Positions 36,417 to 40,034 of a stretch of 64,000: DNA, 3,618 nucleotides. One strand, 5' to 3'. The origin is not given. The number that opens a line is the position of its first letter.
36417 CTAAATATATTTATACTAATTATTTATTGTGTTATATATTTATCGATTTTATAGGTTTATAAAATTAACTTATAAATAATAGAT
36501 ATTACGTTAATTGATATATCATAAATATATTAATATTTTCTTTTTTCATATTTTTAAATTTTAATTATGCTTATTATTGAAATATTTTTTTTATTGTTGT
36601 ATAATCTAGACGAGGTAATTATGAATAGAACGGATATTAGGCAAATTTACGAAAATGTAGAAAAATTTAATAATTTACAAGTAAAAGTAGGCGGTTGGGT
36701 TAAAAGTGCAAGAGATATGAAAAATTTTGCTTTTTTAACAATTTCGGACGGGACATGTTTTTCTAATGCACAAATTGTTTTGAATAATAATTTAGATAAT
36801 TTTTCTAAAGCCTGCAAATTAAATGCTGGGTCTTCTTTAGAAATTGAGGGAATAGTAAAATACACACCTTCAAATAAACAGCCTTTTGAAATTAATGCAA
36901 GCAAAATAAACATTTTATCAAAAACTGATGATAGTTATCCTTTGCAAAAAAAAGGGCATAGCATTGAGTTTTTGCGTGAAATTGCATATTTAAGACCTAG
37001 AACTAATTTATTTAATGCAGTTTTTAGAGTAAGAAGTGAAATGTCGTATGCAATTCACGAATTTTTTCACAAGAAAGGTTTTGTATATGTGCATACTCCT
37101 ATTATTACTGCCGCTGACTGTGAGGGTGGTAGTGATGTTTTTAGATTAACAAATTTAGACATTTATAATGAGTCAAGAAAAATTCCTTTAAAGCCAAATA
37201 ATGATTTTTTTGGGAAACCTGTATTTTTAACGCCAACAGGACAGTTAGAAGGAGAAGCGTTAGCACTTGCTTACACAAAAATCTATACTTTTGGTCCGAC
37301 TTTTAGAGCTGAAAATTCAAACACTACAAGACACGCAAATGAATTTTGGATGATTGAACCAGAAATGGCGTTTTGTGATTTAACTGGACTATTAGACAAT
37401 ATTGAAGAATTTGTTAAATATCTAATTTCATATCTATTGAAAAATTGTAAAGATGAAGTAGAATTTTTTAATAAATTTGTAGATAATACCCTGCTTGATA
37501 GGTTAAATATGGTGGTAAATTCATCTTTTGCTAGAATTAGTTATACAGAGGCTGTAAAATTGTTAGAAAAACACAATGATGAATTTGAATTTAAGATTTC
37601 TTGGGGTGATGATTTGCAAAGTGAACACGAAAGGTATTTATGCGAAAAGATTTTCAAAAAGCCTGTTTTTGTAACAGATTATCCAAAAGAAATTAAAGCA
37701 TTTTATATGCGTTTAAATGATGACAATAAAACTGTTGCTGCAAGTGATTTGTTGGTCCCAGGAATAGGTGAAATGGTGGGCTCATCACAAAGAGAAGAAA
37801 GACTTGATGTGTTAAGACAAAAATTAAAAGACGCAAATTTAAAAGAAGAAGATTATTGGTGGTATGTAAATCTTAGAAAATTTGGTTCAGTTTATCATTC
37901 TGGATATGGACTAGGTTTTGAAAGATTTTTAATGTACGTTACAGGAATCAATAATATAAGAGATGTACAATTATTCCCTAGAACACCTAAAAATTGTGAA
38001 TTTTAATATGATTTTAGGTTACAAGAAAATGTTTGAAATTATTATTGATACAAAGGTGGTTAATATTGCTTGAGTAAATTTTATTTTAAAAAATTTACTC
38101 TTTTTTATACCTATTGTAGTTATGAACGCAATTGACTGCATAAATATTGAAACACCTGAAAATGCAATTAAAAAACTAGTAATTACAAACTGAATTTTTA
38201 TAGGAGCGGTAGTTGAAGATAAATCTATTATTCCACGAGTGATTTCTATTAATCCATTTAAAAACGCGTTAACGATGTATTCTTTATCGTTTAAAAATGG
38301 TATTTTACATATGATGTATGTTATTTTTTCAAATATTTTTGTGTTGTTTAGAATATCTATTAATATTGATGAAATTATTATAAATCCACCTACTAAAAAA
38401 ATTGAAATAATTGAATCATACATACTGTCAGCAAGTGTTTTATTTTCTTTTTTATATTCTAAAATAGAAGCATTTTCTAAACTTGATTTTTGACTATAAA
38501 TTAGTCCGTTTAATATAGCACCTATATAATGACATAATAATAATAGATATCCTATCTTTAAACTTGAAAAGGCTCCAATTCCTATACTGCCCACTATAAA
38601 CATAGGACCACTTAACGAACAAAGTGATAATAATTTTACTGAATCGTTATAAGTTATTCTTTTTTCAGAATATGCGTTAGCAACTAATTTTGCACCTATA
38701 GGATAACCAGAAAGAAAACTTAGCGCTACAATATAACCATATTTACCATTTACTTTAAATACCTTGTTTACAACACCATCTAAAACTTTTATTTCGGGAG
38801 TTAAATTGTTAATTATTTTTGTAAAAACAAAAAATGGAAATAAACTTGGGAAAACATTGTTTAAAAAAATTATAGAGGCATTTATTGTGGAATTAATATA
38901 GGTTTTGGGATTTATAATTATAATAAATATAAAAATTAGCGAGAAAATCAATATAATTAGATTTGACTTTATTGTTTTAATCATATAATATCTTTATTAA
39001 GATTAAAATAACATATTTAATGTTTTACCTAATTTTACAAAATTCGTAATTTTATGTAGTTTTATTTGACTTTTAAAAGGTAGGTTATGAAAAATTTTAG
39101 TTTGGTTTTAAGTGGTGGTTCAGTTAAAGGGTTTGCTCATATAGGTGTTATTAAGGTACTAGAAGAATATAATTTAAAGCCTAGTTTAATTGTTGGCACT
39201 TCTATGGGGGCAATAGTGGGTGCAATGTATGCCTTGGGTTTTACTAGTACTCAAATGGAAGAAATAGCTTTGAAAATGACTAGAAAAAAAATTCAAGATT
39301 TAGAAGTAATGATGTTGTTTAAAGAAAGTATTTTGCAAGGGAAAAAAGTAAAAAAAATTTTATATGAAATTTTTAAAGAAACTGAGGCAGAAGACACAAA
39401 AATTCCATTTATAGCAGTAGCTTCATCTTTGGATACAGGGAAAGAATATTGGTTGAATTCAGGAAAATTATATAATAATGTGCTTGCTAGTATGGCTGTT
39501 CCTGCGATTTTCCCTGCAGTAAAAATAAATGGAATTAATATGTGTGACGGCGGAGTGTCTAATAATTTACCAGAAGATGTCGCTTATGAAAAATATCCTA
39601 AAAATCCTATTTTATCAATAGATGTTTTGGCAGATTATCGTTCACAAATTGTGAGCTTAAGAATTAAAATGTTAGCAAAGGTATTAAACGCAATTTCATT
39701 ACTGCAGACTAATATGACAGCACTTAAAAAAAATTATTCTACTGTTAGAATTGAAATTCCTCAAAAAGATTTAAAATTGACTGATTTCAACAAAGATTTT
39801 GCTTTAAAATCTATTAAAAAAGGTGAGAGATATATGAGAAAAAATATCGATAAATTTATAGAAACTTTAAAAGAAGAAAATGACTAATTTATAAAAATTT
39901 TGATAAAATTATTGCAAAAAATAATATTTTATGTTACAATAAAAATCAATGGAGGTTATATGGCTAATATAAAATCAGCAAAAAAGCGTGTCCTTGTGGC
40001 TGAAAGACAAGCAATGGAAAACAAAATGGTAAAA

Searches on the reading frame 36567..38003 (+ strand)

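Call 52: search_protein_families(library=pfam, proteins=[window:36567-38003:+], max_evalue=0.00001)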
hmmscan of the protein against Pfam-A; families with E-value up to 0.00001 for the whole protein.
window:36567-38003:+ (479 aa): 2 families
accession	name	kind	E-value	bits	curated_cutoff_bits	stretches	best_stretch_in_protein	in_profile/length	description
PF00152.25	tRNA-synt_2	-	5.7e-66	223.1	25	1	138-473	7-307/308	tRNA synthetases class II (D, K and N)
PF01336.31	tRNA_anti-codon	-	3.5e-12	46.5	27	1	39-117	1-75/75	OB-fold nucleic acid binding domain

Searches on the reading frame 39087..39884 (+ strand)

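Call 52: search_protein_families(library=pfam, proteins=[window:39087-39884:+], max_evalue=0.00001)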
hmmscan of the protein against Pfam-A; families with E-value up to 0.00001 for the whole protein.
window:39087-39884:+ (266 aa): 1 family
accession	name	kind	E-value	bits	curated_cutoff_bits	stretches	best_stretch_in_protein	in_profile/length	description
PF01734.28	Patatin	-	2.8e-33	116.2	27.7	1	6-166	1-190/191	Patatin-like phospholipase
